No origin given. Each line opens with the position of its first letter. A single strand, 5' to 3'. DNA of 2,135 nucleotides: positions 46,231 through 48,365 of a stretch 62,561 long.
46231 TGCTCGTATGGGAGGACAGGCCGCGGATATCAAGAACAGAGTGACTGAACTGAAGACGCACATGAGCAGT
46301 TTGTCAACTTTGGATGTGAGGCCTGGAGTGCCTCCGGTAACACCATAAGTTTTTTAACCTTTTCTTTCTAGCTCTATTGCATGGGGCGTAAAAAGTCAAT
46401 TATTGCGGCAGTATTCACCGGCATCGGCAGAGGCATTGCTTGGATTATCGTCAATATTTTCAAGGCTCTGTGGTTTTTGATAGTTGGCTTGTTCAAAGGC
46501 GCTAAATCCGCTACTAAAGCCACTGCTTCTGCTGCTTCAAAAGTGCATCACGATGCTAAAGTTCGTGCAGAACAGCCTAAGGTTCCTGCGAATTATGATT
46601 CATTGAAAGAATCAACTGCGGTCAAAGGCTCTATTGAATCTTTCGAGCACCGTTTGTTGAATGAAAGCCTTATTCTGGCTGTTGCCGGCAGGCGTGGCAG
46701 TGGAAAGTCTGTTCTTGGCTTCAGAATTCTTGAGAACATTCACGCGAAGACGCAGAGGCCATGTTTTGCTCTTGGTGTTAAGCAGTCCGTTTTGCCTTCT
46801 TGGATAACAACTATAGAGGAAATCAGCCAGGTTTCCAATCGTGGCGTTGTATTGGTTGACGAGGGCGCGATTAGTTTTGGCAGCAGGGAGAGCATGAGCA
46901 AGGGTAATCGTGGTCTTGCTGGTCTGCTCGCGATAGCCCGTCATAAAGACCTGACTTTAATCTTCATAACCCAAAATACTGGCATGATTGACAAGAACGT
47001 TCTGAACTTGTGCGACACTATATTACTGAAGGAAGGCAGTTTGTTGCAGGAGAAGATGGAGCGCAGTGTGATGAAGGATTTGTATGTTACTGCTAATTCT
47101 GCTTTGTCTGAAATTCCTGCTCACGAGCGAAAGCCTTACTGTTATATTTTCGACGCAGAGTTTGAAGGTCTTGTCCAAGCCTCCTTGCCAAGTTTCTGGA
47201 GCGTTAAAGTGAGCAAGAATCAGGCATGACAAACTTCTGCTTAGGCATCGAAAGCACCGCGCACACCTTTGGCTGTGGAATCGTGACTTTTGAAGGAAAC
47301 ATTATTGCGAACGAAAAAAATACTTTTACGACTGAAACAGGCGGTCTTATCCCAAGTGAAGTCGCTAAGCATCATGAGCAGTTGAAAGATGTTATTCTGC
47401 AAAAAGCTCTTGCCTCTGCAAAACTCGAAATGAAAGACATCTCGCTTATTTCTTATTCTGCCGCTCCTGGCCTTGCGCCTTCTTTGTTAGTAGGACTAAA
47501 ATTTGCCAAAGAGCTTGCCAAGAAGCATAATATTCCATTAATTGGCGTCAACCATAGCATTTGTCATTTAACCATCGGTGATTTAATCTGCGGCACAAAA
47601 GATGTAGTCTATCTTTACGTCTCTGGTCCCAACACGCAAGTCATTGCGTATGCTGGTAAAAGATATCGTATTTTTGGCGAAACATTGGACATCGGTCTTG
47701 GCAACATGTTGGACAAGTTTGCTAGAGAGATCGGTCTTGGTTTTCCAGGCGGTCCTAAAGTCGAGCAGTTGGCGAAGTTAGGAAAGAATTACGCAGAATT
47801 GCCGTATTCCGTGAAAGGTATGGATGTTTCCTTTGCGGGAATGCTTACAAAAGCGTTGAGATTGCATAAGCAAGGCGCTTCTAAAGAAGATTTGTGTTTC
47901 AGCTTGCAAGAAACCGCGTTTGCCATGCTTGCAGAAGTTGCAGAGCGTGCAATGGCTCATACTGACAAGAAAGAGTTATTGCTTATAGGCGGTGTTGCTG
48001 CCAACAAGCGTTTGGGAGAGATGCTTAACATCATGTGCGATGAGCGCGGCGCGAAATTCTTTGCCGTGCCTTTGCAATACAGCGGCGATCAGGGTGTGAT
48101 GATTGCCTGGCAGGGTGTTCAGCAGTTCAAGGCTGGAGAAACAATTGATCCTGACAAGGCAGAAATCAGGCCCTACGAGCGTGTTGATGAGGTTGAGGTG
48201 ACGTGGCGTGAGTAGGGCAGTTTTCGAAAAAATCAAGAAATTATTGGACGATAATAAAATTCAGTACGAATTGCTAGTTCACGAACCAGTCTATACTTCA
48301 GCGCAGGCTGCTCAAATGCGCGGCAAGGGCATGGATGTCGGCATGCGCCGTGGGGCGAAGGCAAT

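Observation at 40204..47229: Divergent cluster of orphan envelope proteins plus a TM-anchored mini FtsK/HerA-like ATPase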

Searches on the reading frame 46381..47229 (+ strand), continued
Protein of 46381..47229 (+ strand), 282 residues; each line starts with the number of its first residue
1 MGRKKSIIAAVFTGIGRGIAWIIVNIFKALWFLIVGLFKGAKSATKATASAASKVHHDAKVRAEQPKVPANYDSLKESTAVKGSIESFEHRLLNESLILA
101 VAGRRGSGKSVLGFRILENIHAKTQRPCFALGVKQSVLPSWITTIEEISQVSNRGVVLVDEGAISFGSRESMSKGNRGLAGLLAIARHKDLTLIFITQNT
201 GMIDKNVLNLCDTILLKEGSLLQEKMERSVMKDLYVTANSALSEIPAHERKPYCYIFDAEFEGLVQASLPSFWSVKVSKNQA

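Call 57: find_encoding_contigs(protein=P0038, flank=8000, max_places=1)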
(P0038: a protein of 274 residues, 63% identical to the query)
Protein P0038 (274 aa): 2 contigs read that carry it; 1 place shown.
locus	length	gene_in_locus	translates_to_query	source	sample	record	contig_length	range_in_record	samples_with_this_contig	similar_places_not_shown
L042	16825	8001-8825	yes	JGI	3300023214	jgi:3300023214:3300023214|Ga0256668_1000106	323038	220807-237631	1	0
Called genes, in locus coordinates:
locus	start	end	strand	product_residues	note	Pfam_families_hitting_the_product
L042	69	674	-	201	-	-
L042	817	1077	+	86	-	-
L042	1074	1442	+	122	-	-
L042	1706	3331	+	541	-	-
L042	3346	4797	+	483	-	-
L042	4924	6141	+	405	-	-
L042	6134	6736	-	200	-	PF00665:rve (weak), PF13610:DDE_Tnp_IS240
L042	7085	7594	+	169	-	PF01909:NTP_transf_2 (weak), PF18765:Polbeta (weak)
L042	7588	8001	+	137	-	-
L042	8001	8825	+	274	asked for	-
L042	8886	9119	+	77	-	-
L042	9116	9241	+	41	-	-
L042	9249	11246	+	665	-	PF00069:Pkinase, PF07714:PK_Tyr_Ser-Thr, PF03109:ABC1 (weak), PF07719:TPR_2 (faint), PF13414:TPR_11 (faint), PF13432:TPR_16 (weak), PF00515:TPR_1 (weak), PF13424:TPR_12 (weak)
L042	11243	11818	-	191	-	-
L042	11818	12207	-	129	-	-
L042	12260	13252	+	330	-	PF00814:TsaD, PF22521:HypF_C_2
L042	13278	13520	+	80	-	-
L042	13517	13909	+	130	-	PF01850:PIN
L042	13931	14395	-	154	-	-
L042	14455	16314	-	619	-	PF01078:Mg_chelatase, PF05496:RuvB_N (faint), PF20030:bpMoxR (faint), PF00158:Sigma54_activat, PF07728:AAA_5 (weak), PF20436:LonB_AAA-LID, PF05362:Lon_C, PF13541:ChlI, +2 more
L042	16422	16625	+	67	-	PF21748:UPF0150, PF15919:HicB_lk_antitox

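Call 58: find_encoding_contigs(protein=P0106, flank=8000, max_places=1)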
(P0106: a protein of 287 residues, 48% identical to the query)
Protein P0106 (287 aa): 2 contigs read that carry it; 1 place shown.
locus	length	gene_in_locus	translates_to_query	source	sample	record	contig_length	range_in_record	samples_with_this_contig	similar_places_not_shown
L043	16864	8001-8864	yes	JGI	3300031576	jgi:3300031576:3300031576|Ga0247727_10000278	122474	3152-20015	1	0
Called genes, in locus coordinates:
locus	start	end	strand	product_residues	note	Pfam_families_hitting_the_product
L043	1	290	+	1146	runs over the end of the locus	?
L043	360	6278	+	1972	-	PF13229:Beta_helix (weak), PF05048:NosD (weak), PF13229:Beta_helix, PF05048:NosD, PF13229:Beta_helix, PF05048:NosD, PF13229:Beta_helix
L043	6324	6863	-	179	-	-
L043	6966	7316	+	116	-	-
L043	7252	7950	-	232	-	PF00588:SpoU_methylase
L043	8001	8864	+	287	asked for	PF05707:Zot (weak)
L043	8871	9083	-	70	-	-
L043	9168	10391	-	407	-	PF02163:Peptidase_M50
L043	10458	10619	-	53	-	-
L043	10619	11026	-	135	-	PF21485:IF5A-like_N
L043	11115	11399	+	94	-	-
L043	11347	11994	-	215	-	-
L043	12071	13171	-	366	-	PF03463:eRF1_1, PF18854:baeRF_family10, PF03464:eRF1_2, PF18859:acVLRF1, PF03465:eRF1_3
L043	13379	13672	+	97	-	PF01780:Ribosomal_L37ae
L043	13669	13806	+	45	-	-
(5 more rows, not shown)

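Call 59: find_encoding_contigs(protein=P0063, flank=8000, max_places=1)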
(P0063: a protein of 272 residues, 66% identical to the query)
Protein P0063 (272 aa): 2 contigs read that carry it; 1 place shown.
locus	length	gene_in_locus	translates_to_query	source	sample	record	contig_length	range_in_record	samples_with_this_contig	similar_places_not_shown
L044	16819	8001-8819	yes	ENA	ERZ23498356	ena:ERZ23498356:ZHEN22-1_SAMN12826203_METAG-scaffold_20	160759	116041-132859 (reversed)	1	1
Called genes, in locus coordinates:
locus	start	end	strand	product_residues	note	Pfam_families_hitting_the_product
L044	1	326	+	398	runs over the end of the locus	-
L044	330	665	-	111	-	PF03477:ATP-cone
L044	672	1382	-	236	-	PF11139:SfLAP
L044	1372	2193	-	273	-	-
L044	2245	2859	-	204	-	-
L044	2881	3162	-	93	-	PF11373:DUF3175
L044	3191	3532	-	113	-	-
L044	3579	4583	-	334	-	-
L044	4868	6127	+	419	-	PF13393:tRNA-synt_His, PF00587:tRNA-synt_2b, PF03129:HGTP_anticodon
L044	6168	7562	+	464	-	-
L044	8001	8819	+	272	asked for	PF05707:Zot (faint)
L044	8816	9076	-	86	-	-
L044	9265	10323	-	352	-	PF00091:Tubulin, PF12327:FtsZ_C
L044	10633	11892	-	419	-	PF09903:DUF2130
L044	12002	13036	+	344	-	PF04041:Glyco_hydro_130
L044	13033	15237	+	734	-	PF13439:Glyco_transf_4 (faint), PF00534:Glycos_transf_1, PF13692:Glyco_trans_1_4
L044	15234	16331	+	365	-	PF06202:GDE_C (weak), PF22422:MGH1-like_GH (faint), PF06202:GDE_C (weak), PF12899:Glyco_hydro_100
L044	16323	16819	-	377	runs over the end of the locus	PF20706:GT4-conflict, PF00534:Glycos_transf_1, PF13692:Glyco_trans_1_4, PF13524:Glyco_trans_1_2 (faint)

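Call 63: search_protein_families(library=pfam, alignment_id=A1, max_evalue=0.01)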
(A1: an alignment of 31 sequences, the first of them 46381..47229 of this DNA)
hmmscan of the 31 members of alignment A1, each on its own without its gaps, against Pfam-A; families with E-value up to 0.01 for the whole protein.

A. member 1, window:46381-47229:+ (282 aa): 1 family
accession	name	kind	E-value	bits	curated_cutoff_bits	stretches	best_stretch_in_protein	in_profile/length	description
PF05707.18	Zot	-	0.002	18.1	20.3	1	151-212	78-140/197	Zonular occludens toxin (Zot)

B. families by the number of members that match (of 31 scanned): 18 families
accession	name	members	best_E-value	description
PF05707.18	Zot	31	2e-07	Zonular occludens toxin (Zot)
PF20720.3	nSTAND3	20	0.00034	Novel STAND NTPase 3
PF05673.19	DUF815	6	0.00055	Protein of unknown function (DUF815)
PF09848.15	SLFN-g3_helicase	5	0.0021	Schlafen group 3, DNA/RNA helicase domain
PF13401.12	AAA_22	4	0.0013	AAA domain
PF01637.24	ATPase_2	4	0.0014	ATPase domain predominantly from Archaea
PF13191.12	AAA_16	4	0.0035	AAA ATPase domain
PF04665.18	Pox_A32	3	0.0022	Poxvirus A32 protein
PF03796.21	DnaB_C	3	0.0022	DnaB-like helicase C terminal domain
PF25199.1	nSTAND_NTPase5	2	0.00096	Novel STAND NTPase 5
PF04851.21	ResIII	2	0.0016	Type III restriction enzyme, res subunit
PF24883.2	NPHP3_N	1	0.00033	Nephrocystin 3, N-terminal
PF00437.27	T2SSE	1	0.0013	Type II/IV secretion system protein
PF13555.12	AAA_29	1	0.0019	P-loop containing region of AAA domain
PF13173.12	AAA_14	1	0.0035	AAA domain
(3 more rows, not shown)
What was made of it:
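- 46381..47229 (+): F: 282-aa Zot/pI-like ATPase of the FtsK-HerA superfamily. It has an N-terminal 33-residue hydrophobic helix (nt 46396-46494) with basic residues on both sides, Walker A (46687-46710), Walker B (46846-46866), ARH...ITQ (46936-46974) and a conserved C-terminal tail LPSFWS..VSKNQA (from 47185). Pfam Zot in 31 of 31 orthologues, but 18.1 bits against a gathering score of 20.3 for this copy (call 63).
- On Zot / phage pI (PF05707): All 31 orthologues match at E <= 0.01, best 2e-7 (call 63).
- Closest known: Zot / filamentous-phage pI morphogenesis ATPase. Same: All 31 orthologues hit the Pfam model (call 63).
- All 31 orthologues hit Pfam Zot, best E 2e-7 (call 63).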

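Call 74: search_protein_families(library=pfam, proteins=[L007:2557-3612:-, L007:3579-4475:-, L007:4477-5415:-, L007:5417-6523:-, L007:6525-7055:-, L007:7137-7760:-, L007:7916-9967:+, L012:5074-7059:-, L012:3998-5077:-, L012:2288-3565:-], max_evalue=0.01)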
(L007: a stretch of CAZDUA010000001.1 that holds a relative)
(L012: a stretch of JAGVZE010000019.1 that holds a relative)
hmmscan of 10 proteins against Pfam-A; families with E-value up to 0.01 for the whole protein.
L007:2557-3612:- (351 aa): 0 families

L007:3579-4475:- (298 aa): 1 family
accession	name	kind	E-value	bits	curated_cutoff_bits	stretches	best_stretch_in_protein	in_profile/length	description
PF05887.16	Trypan_PARP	-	8.3e-06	26.3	100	1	51-109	56-113/134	Procyclic acidic repetitive protein (PARP)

L007:4477-5415:- (312 aa): 0 families

L007:5417-6523:- (368 aa): 3 families
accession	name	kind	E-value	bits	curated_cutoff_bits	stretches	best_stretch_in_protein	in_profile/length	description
PF06008.19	Laminin_I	-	0.0017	18.5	34.6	1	9-123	21-139/259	Laminin Domain I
PF07926.17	TPR_MLP1_2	-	0.0037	17.7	36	1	25-132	12-119/129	TPR/MLP1/MLP2-like protein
PF14197.11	Cep57_CLD_2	-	0.0054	17.2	27.1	0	123-185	3-65/67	Centrosome localisation domain of PPC89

L007:6525-7055:- (176 aa): 2 families
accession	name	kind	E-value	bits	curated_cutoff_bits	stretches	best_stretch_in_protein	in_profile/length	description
PF03938.19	OmpH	-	0.002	18.8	32.4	0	93-138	1-46/141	Outer membrane protein (OmpH-like)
PF04108.17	ATG17_like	-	0.0093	15.9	43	0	120-167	51-99/355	Autophagy protein ATG17-like domain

L007:7137-7760:- (207 aa): 0 families

L007:7916-9967:+ (683 aa): 1 family
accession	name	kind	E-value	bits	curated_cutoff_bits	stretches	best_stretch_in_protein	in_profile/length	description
PF24984.1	HEAT_EF3_GNC1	-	0.0067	17.2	27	0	282-334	37-89/91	Elongation factor 3/GNC1 HEAT repeat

L012:5074-7059:- (661 aa): 0 families

L012:3998-5077:- (359 aa): 0 families

L012:2288-3565:- (425 aa): 4 families
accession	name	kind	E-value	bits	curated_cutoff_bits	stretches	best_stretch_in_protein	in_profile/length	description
PF00069.31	Pkinase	-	1.4e-27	97.2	31.7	1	41-225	43-256/263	Protein kinase domain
PF07714.23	PK_Tyr_Ser-Thr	-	1.1e-14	54.9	23.1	1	39-188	44-203/258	Protein tyrosine and serine/threonine kinase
PF01636.29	APH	-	2.2e-05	24.8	23.2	1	70-127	128-184/239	Phosphotransferase enzyme family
PF19974.5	TCAD9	-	0.00034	20.3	40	1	70-131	263-318/429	Ternary complex associated domain 9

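Call 75: search_protein_families(library=pfam, proteins=[L013:6116-7816:+, L013:7864-8520:+, L013:9364-10014:+, L015:4328-6550:+, L015:6602-7357:+, L014:7463-8644:-, L014:8708-9955:+, L010:1615-3150:-, L010:219-1613:-, L042:3346-4797:+], max_evalue=0.01)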
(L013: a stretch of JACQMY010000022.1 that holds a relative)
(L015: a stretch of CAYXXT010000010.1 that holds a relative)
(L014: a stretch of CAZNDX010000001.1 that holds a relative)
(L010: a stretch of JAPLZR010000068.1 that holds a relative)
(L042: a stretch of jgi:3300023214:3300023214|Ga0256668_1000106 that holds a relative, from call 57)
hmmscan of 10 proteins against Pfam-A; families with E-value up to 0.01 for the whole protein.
L013:6116-7816:+ (566 aa): 22 families
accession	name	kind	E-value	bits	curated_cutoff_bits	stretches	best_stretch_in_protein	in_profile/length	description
PF00038.26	Filament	-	8.6e-07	29.3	40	1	87-165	190-268/313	Intermediate filament protein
PF06785.16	UPF0242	-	1.1e-05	26.1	33.5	0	46-178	34-168/194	Uncharacterised protein family (UPF0242) N-terminus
PF04513.17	Baculo_PEP_C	-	3e-05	24.5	38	0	139-224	24-106/140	Baculovirus polyhedron envelope protein, PEP, C terminus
PF05531.17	NPV_P10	-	8.1e-05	23.5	29.8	1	196-236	11-51/75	Nucleopolyhedrovirus P10 protein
PF07889.17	DUF1664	-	0.00011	22.7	34.6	0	182-236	52-120/124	Protein of unknown function (DUF1664)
PF06103.16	DUF948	-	0.00013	22.6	37.2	1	110-168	22-80/89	Bacterial protein of unknown function (DUF948)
PF06419.17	COG6_N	-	0.00017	22.1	27.4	0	184-236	35-87/114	Conserved oligomeric complex COG6, N-terminal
PF04108.17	ATG17_like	-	0.00021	21.4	43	1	103-388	48-295/355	Autophagy protein ATG17-like domain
PF08581.15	Tup_N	-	0.00049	20.8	28.7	0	344-392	26-74/77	Tup N-terminal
PF10046.14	BLOC1_2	-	0.0012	19.6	33.4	0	192-236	9-53/96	Biogenesis of lysosome-related organelles complex-1 subunit 2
PF21773.2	ODAD1_CC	-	0.0013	18.3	27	0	78-152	201-275/287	ODAD1 central coiled coil region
PF17078.10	SHE3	-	0.0015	18.7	30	1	79-217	59-198/228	SWI5-dependent HO expression protein 3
PF13166.12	AAA_13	-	0.0015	17.8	36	1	95-235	323-462/713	AAA domain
PF01442.23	Apolipoprotein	-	0.0028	17.8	90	0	85-221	40-180/190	Apolipoprotein A1/A4/E domain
PF12329.13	TMF_DNA_bd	-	0.003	17.9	35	0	358-392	30-64/74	TATA element modulatory factor 1 DNA binding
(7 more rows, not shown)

L013:7864-8520:+ (218 aa): 0 families

L013:9364-10014:+ (216 aa): 0 families

L015:4328-6550:+ (740 aa): 3 families
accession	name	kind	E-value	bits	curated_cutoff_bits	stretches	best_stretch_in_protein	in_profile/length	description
PF04513.17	Baculo_PEP_C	-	5.4e-05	23.7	38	0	303-388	18-103/140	Baculovirus polyhedron envelope protein, PEP, C terminus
PF24564.1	DUF7605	-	0.0019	18.6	27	0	346-426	51-130/183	Domain of unknown function (DUF7605)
PF13166.12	AAA_13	-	0.0021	17.3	36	0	104-225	339-459/713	AAA domain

L015:6602-7357:+ (251 aa): 0 families

L014:7463-8644:- (393 aa): 1 family
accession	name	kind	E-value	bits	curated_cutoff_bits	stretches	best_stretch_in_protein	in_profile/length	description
PF25166.1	CoiA_C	-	0.0039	17.5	21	0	286-355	76-146/149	Competence protein CoiA, C-terminal domain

L014:8708-9955:+ (415 aa): 0 families

L010:1615-3150:- (511 aa): 0 families

L010:219-1613:- (464 aa): 3 families
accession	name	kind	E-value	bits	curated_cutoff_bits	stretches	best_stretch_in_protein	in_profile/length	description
PF13202.12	EF-hand_5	-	0.0026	17.6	25.9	0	225-240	6-21/25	EF hand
PF00036.39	EF-hand_1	-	0.0057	16.6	25.4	0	226-242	8-24/29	EF hand domain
PF13405.12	EF-hand_6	-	0.0098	16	25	0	225-243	7-25/30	EF-hand domain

L042:3346-4797:+ (483 aa): 0 families
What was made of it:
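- Closest known: Membrane-anchored coiled-coil-rich scaffold proteins. Same: The E3 relatives hit intermediate-filament, crescentin-rod and apolipoprotein models weakly (call 75).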

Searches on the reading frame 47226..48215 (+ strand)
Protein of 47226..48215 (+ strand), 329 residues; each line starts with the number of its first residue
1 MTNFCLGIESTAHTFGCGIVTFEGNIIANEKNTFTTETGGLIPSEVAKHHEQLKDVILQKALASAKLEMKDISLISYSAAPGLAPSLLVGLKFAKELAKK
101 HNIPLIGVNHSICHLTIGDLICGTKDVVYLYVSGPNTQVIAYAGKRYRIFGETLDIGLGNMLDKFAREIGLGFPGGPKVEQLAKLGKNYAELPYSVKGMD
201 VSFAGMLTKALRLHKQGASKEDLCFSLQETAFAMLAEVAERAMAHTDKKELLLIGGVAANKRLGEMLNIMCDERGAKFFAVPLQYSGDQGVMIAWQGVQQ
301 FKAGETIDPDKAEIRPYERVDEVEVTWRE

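Call 37: search_protein_families(library=pfam, proteins=[window:47226-48215:+], max_evalue=0.001)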
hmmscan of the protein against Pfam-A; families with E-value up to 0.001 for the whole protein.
window:47226-48215:+ (329 aa): 2 families
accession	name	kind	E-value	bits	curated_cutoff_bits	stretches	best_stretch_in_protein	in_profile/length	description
PF00814.31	TsaD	-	9e-77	258.8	24.8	1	28-295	7-264/264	tRNA N6-adenosine threonylcarbamoyltransferase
PF22521.2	HypF_C_2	-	3.6e-09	37.2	27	1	178-291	122-237/241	Carbamoyltransferase, Kae1-like Domain, second subdomain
